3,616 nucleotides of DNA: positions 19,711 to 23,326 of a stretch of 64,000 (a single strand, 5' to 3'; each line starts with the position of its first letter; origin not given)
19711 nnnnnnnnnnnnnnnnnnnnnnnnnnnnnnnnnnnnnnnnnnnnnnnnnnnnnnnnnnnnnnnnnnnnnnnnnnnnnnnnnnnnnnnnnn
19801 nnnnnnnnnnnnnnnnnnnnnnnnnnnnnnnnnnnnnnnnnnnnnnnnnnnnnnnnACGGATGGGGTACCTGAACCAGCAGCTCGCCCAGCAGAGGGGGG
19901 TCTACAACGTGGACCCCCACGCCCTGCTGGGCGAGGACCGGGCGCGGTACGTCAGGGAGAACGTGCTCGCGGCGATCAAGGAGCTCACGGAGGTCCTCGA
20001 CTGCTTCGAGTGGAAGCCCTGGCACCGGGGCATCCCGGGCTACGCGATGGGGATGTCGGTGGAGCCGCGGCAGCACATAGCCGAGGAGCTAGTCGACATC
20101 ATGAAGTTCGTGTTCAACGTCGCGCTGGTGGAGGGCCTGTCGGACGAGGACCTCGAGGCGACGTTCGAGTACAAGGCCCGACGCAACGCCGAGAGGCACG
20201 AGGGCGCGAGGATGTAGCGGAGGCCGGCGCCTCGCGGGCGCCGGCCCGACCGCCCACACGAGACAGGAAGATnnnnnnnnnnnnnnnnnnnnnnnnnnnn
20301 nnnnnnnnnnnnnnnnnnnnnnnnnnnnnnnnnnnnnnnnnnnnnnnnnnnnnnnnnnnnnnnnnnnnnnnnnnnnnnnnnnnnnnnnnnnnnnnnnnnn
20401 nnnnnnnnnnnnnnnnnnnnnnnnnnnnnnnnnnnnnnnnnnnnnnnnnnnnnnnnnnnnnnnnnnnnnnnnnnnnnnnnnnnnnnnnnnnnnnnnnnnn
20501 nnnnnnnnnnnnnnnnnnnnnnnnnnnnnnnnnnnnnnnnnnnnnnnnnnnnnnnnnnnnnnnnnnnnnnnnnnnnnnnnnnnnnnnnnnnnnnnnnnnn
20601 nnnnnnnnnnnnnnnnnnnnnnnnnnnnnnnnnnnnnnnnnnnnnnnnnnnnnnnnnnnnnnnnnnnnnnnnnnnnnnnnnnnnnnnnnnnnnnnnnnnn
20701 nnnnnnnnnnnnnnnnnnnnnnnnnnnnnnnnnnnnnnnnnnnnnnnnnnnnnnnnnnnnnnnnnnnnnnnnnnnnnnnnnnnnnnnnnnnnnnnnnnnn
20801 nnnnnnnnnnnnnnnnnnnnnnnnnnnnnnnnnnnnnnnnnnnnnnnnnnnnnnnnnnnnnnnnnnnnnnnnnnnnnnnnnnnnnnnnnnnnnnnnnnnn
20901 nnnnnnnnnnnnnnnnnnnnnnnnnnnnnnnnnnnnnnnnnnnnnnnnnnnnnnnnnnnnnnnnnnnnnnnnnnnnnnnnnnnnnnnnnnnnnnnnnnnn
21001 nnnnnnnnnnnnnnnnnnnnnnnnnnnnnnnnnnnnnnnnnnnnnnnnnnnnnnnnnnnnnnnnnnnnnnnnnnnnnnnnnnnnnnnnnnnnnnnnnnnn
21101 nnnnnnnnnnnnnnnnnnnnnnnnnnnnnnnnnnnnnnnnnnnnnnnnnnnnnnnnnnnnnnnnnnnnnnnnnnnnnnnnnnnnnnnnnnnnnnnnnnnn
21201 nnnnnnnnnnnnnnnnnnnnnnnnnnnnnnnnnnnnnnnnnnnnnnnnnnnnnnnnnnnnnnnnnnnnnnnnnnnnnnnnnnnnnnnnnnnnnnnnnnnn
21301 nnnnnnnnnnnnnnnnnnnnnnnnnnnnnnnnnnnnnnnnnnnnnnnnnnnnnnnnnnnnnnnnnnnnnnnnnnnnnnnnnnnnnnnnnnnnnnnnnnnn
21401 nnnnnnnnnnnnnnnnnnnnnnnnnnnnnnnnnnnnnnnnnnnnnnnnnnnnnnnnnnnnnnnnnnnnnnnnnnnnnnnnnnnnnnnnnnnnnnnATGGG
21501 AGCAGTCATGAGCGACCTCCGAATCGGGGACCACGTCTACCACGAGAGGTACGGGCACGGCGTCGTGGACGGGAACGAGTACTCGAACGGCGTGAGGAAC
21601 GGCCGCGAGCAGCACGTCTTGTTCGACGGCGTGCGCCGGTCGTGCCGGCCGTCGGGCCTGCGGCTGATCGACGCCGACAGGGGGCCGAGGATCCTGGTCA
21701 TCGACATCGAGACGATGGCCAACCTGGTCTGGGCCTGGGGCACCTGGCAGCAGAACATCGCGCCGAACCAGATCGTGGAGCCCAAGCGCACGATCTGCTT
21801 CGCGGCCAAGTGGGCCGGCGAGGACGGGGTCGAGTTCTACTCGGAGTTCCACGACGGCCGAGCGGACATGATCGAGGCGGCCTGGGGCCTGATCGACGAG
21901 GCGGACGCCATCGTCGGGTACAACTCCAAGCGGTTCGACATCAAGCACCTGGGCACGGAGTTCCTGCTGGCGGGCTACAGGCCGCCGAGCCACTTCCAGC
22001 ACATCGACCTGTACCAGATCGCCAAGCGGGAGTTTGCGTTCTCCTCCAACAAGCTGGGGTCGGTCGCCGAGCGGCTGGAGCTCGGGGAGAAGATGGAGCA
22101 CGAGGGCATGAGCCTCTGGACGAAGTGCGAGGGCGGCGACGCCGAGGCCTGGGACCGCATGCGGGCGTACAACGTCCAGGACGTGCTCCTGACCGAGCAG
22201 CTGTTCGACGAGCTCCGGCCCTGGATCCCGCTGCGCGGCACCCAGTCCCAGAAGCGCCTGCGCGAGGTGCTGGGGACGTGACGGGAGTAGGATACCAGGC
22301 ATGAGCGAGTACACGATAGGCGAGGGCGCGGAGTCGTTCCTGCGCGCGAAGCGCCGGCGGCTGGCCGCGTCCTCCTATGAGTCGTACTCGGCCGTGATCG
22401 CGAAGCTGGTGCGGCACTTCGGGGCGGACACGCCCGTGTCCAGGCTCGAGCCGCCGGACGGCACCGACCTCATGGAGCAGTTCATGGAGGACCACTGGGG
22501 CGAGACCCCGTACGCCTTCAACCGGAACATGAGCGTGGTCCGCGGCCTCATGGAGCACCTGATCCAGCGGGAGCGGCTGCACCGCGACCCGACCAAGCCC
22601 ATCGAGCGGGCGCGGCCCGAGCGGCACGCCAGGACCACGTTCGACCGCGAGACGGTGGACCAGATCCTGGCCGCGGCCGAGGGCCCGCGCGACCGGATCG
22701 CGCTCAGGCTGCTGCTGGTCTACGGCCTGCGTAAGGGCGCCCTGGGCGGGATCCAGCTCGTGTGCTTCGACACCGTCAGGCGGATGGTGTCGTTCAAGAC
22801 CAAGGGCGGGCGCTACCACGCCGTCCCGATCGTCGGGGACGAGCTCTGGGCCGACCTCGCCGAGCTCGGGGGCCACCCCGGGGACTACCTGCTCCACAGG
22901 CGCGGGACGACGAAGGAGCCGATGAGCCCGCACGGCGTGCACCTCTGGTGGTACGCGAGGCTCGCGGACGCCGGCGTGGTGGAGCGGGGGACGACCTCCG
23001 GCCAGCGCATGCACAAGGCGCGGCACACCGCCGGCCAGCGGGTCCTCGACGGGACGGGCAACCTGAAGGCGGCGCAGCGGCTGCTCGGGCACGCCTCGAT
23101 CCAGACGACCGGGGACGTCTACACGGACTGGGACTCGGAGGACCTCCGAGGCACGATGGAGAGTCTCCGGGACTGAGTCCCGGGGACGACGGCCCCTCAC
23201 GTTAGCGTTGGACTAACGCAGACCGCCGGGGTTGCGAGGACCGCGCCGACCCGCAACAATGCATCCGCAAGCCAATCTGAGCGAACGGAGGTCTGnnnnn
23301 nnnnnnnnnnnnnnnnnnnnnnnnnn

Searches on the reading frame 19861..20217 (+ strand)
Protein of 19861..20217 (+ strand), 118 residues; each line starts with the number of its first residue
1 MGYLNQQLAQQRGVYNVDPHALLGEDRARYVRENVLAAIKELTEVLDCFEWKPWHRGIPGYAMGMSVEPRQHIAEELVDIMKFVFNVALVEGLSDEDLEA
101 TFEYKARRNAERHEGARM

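Call 62: search_protein_families(library=pfam, proteins=[window:19861-20217:+], max_evalue=0.001)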
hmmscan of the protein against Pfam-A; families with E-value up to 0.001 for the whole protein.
window:19861-20217:+ (118 aa): 1 family
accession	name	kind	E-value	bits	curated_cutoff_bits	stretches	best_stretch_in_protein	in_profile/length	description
PF08761.16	dUTPase_2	-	5.2e-05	24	22.9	1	25-98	24-89/162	dUTPase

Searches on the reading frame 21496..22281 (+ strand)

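Call 10: search_protein_families(library=pfam, proteins=[window:21496-22281:+], max_evalue=0.01)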
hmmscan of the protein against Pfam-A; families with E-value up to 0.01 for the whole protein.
window:21496-22281:+ (261 aa): 3 families
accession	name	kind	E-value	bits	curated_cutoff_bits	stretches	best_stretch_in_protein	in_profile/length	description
PF13482.12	RNase_H_2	-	1.6e-14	54.7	22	1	101-240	19-164/165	RNase_H superfamily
PF10108.15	DNA_pol_B_exo2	-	1.5e-05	25.2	24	0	166-237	102-170/213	Predicted 3'-5' exonuclease related to the exonuclease domain of PolB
PF03104.25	DNA_pol_B_exo1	-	0.0067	16.3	23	0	123-152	144-175/242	DNA polymerase family B, exonuclease domain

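Call 11: search_protein_families(library=phrogs, proteins=[window:21496-22281:+], max_evalue=0.001)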
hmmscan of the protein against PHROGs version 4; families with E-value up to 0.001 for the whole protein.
window:21496-22281:+ (261 aa): 5 families
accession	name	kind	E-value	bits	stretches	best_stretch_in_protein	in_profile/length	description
phrog_403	-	DNA, RNA and nucleotide metabolism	1.3e-68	232.3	1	60-245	61-251/321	DNA polymerase exonuclease subunit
phrog_17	-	DNA, RNA and nucleotide metabolism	2e-11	43.6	1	58-247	664-831/1445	DNA polymerase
phrog_192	-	DNA, RNA and nucleotide metabolism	2.8e-06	27.9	1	123-198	182-248/397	DNA polymerase exonuclease subunit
phrog_262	-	DNA, RNA and nucleotide metabolism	5.7e-06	25.7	0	167-240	257-328/856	DNA polymerase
phrog_1252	-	DNA, RNA and nucleotide metabolism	0.00013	21.7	0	166-252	158-237/663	DNA polymerase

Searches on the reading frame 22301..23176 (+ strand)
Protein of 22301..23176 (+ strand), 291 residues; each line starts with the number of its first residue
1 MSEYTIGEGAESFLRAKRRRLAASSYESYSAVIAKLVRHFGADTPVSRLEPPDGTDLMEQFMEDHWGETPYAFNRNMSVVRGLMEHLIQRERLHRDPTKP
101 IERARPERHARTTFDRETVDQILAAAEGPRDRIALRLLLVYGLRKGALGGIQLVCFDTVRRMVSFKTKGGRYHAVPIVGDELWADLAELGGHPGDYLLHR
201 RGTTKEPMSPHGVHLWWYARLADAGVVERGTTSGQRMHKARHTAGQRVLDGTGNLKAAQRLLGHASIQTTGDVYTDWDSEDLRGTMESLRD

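Call 10: search_protein_families(library=pfam, proteins=[window:22301-23176:+], max_evalue=0.01)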
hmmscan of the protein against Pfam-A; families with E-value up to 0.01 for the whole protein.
window:22301-23176:+ (291 aa): 1 family
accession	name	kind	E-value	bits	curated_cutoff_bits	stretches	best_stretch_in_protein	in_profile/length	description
PF00589.27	Phage_integrase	-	1.5e-15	57.9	27.1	1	114-278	3-169/172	Phage integrase family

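Call 11: search_protein_families(library=phrogs, proteins=[window:22301-23176:+], max_evalue=0.001)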
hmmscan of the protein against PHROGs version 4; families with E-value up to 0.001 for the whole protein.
window:22301-23176:+ (291 aa): 2 families
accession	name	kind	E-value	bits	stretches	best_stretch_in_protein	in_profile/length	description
phrog_1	-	integration and excision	8.3e-42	145.2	1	3-288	163-446/611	integrase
phrog_216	-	integration and excision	3.2e-25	89.8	1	69-289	11-236/301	integrase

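Call 15: search_dna_similar(query=window:22301-23176:+, collection=phages, mode=protein, max_rows=25)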
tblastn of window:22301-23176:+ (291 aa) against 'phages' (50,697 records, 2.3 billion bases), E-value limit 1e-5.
Records with a match: 27; places in all: 27; records where one place covers at least 80% of the query: 10.
Best place of each record, by identity: <60% 27.
By first word of the organism name: Mycobacterium 10; Bacteriophage 4; Ralstonia 2; Salmonella 2; Rhodococcus 2; Thermus 2; Escherichia 1; Bradyrhizobium 1; Terrisporobacter 1; Staphylococcus 1; and 1 more.
By host as written in the record: - 4; Mycobacterium smegmatis mc2 155 3; Mycobacterium tuberculosis; Mycobacterium smegmatis 3; Mycobacterium smegmatis mc#155 3; Ralstonia solanacearum 2; Homo sapiens 2; Rhodococcus equi 2; Thermus thermophilus HB8 2; and 6 more.
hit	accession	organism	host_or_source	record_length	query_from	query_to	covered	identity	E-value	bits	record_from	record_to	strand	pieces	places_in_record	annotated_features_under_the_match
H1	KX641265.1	Mycobacterium phage Taheera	Mycobacterium smegmatis mc2 155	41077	30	291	90%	28.2%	9e-6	53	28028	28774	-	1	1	32: integrase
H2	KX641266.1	Mycobacterium phage Terror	Mycobacterium smegmatis mc2 155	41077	30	291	90%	28.2%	9e-6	53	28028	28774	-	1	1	32: integrase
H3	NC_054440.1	Mycobacterium phage Taheera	Mycobacterium smegmatis mc2 155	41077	30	291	90%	28.2%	9e-6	53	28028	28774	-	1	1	32: integrase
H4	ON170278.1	Ralstonia phage YO164_3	Ralstonia solanacearum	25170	24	278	88%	28.8%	2e-7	58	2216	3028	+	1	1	record has no annotation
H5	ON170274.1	Ralstonia phage YO163_3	Ralstonia solanacearum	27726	24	278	88%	28.8%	2e-7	58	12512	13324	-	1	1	record has no annotation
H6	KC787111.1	Mycobacterium phage Sedge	Mycobacterium tuberculosis; ...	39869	54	291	82%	28.5%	5e-6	54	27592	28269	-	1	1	hypothetical protein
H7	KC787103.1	Mycobacterium phage Chy2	Mycobacterium tuberculosis; ...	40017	54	291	82%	28.5%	5e-6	54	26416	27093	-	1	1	hypothetical protein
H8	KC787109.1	Mycobacterium phage Legendre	Mycobacterium tuberculosis; ...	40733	54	291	82%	28.5%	5e-6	54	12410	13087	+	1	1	integrase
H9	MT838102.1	Bacteriophage sp.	human fecal samples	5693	28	283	88%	25.5%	3e-8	61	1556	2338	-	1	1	record has no annotation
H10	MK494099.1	Mycobacterium phage Typha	Mycobacterium smegmatis mc#155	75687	97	290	67%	31.1%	5e-9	63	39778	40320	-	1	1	52: integrase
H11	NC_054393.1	Mycobacterium phage Typha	Mycobacterium smegmatis mc#155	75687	97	290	67%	31.1%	5e-9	63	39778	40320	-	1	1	52: integrase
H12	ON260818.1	Mycobacterium phage Hilltopfarm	Mycobacterium smegmatis mc#155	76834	97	288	66%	31.4%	8e-9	62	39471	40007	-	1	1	52: tyrosine integrase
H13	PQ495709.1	Mycobacterium phage Nadezda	Mycobacterium smegmatis mc(2)155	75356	97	288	66%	30.9%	8e-8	59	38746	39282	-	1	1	integrase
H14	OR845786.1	Escherichia phage ECO95 1-6-1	Escherichia coli O157:H7 ATCC 43895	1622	67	288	76%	26.0%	2e-9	64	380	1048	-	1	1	record has no annotation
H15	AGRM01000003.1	Salmonella enterica subsp. houtenae str. ATCC BAA-1581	Homo sapiens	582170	67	288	76%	26.0%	2e-9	64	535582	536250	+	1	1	tyrosine recombinase XerC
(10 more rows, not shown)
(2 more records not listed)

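Call 18: find_encoding_contigs(protein=window:22301-23176:+, flank=6000, max_places=8)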
Protein window:22301-23176:+ (291 aa): 2 contigs read that carry it; 2 places shown.
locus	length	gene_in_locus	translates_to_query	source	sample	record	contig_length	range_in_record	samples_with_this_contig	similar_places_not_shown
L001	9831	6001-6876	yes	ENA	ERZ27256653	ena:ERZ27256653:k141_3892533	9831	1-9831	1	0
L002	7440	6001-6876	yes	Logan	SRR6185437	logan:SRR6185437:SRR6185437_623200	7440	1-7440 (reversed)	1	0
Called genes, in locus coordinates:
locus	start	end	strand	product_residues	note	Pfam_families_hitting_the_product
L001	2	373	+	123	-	?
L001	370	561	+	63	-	-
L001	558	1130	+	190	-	-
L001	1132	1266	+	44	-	-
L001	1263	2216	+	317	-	PF12705:PDDEXK_1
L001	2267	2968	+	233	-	PF13479:AAA_24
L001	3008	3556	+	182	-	-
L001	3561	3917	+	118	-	-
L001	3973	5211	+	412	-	PF00145:DNA_methylase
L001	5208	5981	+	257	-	PF13482:RNase_H_2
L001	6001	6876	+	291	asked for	PF00589:Phage_integrase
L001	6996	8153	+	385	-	PF12224:Amidoligase_2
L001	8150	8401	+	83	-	-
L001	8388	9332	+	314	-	PF07722:Peptidase_C26, PF00117:GATase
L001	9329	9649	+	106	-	-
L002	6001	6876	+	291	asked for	PF00589:Phage_integrase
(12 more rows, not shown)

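Call 19: find_related_loci(query=window:22301-23176:+, collection=viral_contigs, flank=6000)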
Query window:22301-23176:+ (291 aa) in viral_contigs; peptide patterns used: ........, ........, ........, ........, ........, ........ (x = any residue, [..] = any of these).
14 stretches matched a pattern, but none encodes a relative of the query by tblastn (E <= 1e-3).

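Call 20: find_homologous_proteins(query=window:22301-23176:+, max_evalue=1e-10)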
Query window:22301-23176:+ (291 aa): 944 proteins with E <= 1e-10 among 6301 candidates; the best 120 are listed.
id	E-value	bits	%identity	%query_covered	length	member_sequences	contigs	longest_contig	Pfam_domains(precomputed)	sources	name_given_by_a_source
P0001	3.7e-194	662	100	100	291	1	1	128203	PF00589.28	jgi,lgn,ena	-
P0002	2.1e-148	511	78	99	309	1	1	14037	PF00589.28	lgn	-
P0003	1.0e-130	453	67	98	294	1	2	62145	PF00589.28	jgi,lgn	jgi:integrase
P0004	2.6e-120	419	62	98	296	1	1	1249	PF00589.28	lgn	-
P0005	2.1e-117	410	61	99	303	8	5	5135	PF00589.28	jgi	jgi:integrase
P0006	3.8e-114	399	64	93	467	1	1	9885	PF00589.28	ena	-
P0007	2.1e-112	393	59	98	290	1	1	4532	PF00589.28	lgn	-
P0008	8.2e-109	381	59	98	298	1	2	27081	PF00589.28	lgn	-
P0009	3.8e-107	376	57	99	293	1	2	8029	PF00589.28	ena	-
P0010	7.0e-102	359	57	99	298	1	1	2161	PF00589.28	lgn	-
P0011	8.2e-98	345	53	99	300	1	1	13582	PF00589.28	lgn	-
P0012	2.4e-88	314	69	69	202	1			PF00589.28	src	-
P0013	1.1e-82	296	52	97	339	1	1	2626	PF00589.28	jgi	jgi:integrase/recombinase XerC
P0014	1.6e-82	295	50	99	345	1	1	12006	PF00589.28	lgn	-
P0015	1.9e-82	295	51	97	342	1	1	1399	PF00589.28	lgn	-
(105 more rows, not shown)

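Call 21: find_encoding_contigs(protein=P0002, flank=8000, max_places=2)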
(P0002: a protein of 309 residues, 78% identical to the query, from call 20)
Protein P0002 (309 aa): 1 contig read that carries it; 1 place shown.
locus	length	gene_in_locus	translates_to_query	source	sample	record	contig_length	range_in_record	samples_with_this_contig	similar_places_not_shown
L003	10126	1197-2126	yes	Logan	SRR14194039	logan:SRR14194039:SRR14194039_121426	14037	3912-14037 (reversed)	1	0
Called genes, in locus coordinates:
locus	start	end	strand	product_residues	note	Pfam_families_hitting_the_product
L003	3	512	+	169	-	?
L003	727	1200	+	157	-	PF00782:DSPc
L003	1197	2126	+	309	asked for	PF00589:Phage_integrase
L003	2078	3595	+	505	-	PF12224:Amidoligase_2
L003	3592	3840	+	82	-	-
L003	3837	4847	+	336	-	PF07722:Peptidase_C26, PF00117:GATase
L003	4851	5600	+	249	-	-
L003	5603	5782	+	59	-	-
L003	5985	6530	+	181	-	-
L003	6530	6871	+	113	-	-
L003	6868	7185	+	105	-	-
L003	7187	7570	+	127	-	PF21866:DUF6915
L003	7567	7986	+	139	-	-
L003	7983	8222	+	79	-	-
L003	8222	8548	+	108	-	-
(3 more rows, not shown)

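Call 22: find_encoding_contigs(protein=P0003, flank=8000, max_places=2)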
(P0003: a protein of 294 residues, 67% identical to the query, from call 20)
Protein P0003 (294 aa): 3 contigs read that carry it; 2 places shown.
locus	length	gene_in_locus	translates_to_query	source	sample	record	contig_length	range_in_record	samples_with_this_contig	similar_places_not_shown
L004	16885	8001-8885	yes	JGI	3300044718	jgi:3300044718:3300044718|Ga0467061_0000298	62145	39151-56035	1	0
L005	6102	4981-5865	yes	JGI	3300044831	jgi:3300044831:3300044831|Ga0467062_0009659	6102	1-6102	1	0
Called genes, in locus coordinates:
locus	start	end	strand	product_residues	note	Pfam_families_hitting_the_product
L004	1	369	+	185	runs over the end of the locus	PF18909:dGTP_diPhyd_N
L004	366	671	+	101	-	PF24043:DUF7352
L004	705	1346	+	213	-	-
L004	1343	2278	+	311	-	PF12705:PDDEXK_1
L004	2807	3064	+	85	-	-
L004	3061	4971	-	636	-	PF21995:RNR-II_ins_dom (faint), PF02867:Ribonuc_red_lgC (faint)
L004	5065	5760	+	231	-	PF13479:AAA_24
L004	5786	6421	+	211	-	-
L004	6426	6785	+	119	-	-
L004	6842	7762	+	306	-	PF10108:DNA_pol_B_exo2 (faint), PF13482:RNase_H_2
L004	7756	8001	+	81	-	-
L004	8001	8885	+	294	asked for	PF00589:Phage_integrase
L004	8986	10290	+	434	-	PF12224:Amidoligase_2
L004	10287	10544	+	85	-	-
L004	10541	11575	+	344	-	PF07722:Peptidase_C26, PF00117:GATase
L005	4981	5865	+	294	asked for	PF00589:Phage_integrase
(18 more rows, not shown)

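Call 23: find_encoding_contigs(protein=P0008, flank=8000, max_places=2)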
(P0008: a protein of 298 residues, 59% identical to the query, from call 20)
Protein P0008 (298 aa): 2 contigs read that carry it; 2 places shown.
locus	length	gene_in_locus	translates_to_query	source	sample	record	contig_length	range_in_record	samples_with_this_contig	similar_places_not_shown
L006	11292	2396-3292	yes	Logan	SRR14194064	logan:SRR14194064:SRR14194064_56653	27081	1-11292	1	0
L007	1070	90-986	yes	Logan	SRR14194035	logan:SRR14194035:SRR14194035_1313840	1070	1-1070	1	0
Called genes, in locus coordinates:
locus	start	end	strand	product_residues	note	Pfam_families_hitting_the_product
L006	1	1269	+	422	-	?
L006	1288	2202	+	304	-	PF13482:RNase_H_2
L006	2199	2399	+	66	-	-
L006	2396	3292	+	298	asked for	PF00589:Phage_integrase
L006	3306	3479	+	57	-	-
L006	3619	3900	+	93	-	-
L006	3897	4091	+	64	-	-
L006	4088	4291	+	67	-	-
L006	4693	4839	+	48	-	-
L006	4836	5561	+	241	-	PF00149:Metallophos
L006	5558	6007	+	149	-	-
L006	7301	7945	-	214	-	-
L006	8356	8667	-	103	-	-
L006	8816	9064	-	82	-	-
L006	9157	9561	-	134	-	PF01981:PTH2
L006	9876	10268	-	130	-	PF00472:RF-1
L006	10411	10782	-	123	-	-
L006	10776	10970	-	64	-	-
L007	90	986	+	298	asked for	PF00589:Phage_integrase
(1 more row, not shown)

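Call 35: find_encoding_contigs(protein=P0006, flank=8000, max_places=1)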
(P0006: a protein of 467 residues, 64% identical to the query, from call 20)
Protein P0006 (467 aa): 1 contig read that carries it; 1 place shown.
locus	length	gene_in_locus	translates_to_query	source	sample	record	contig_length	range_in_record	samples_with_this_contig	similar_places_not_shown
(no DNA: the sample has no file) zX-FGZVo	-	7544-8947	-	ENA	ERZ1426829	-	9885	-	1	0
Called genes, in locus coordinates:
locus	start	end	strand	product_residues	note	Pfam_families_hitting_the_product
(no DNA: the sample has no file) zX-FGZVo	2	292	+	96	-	?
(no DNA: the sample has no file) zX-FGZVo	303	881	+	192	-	-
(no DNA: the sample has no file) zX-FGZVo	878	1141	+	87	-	-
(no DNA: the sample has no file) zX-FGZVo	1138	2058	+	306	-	PF12705:PDDEXK_1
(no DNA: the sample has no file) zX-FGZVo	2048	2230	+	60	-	-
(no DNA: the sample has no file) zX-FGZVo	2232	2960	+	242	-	PF13479:AAA_24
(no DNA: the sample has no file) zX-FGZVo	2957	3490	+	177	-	-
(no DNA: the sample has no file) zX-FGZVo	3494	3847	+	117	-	-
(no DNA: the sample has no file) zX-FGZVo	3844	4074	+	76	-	-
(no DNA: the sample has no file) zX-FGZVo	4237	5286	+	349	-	PF00145:DNA_methylase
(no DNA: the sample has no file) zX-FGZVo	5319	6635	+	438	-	-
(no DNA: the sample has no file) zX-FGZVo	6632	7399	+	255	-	PF10127:RlaP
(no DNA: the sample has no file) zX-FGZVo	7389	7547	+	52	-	-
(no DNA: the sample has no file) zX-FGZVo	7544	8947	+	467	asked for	PF00589:Phage_integrase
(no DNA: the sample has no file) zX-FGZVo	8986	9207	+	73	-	-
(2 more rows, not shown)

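Call 36: find_encoding_contigs(protein=P0011, flank=8000, max_places=1)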
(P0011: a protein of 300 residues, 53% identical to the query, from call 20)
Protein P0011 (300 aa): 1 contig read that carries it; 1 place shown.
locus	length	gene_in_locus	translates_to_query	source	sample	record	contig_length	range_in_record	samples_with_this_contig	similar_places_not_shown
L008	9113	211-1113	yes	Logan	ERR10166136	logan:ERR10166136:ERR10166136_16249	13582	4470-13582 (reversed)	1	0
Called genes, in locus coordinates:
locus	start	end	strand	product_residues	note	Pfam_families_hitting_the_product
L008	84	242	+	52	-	-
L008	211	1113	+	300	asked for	PF00589:Phage_integrase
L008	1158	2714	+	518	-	PF12224:Amidoligase_2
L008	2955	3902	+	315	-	PF00117:GATase, PF07722:Peptidase_C26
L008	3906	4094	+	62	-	-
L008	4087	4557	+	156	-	PF06094:GGACT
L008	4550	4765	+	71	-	-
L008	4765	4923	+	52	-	-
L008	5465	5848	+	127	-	-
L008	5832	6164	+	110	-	-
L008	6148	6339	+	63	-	-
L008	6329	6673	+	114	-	PF26948:DUF8296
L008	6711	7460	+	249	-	-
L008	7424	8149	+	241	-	PF00535:Glycos_transf_2 (weak)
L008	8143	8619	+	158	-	PF00535:Glycos_transf_2 (weak)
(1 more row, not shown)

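Call 37: find_encoding_contigs(protein=P0009, flank=8000, max_places=1)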
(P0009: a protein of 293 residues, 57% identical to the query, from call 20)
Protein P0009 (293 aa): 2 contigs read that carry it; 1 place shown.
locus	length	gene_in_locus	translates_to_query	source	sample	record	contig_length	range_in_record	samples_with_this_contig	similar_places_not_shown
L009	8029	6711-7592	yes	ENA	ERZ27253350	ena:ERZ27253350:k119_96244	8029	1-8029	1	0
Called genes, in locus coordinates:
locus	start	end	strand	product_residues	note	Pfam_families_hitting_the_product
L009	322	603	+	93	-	-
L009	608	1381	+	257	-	PF23942:DUF7277 (faint), PF23940:DUF7275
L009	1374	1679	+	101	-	-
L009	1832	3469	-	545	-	PF00317:Ribonuc_red_lgN (weak), PF02867:Ribonuc_red_lgC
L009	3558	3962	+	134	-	-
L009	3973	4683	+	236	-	PF13479:AAA_24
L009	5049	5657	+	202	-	PF05037:DUF669 (weak)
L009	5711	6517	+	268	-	PF13482:RNase_H_2, PF10108:DNA_pol_B_exo2 (faint)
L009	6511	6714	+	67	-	-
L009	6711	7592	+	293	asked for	PF00589:Phage_integrase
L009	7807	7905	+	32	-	-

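Call 88: find_encoding_contigs(protein=P0005, flank=5000, max_places=4)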
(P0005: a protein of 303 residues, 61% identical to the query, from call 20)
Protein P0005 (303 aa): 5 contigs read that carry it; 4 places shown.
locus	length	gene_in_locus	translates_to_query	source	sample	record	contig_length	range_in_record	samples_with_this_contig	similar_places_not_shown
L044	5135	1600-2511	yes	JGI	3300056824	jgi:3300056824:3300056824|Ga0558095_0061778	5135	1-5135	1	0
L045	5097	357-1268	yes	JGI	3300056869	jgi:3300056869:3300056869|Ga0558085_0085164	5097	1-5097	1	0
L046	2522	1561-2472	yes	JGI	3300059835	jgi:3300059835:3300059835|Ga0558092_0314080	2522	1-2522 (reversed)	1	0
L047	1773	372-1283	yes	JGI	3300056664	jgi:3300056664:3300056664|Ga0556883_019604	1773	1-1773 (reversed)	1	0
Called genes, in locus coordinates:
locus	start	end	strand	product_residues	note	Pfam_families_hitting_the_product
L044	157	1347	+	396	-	-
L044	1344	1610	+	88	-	PF24071:Phage_zn_bind_3 (weak)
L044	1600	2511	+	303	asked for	PF00589:Phage_integrase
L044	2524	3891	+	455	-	PF12224:Amidoligase_2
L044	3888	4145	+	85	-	-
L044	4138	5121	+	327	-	PF07722:Peptidase_C26, PF00117:GATase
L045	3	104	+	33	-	?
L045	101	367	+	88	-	PF24071:Phage_zn_bind_3 (weak)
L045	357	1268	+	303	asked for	PF00589:Phage_integrase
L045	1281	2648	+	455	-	PF12224:Amidoligase_2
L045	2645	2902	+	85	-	-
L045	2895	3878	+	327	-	PF07722:Peptidase_C26, PF00117:GATase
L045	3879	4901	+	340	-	-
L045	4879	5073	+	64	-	-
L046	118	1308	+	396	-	-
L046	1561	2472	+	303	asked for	PF00589:Phage_integrase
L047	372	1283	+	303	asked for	PF00589:Phage_integrase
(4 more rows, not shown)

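Call 89: find_encoding_contigs(protein=P0007, flank=5000, max_places=2)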
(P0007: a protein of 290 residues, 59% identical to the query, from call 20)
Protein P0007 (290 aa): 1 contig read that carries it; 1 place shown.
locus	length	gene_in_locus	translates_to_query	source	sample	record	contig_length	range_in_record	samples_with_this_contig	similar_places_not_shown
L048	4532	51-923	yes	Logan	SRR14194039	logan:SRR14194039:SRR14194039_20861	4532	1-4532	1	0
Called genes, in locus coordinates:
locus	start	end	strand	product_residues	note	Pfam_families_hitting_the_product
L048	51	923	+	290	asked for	PF00589:Phage_integrase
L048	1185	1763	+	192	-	PF17720:RLIG1 (weak)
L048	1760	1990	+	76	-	-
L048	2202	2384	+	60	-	-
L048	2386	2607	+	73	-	-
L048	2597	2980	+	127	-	-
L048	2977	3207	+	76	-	-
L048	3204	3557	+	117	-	-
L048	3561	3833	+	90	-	-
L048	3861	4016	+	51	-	-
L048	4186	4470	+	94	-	-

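Call 90: find_encoding_contigs(protein=P0004, flank=5000, max_places=2)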
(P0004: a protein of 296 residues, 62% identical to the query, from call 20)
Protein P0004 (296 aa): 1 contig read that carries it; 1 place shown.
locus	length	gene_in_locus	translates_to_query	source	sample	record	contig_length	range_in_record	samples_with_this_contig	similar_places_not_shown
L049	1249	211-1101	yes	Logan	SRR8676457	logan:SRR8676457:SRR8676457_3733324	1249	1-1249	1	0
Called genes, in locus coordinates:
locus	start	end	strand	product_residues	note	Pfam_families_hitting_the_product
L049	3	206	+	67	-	?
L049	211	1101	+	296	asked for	PF00589:Phage_integrase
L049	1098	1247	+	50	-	?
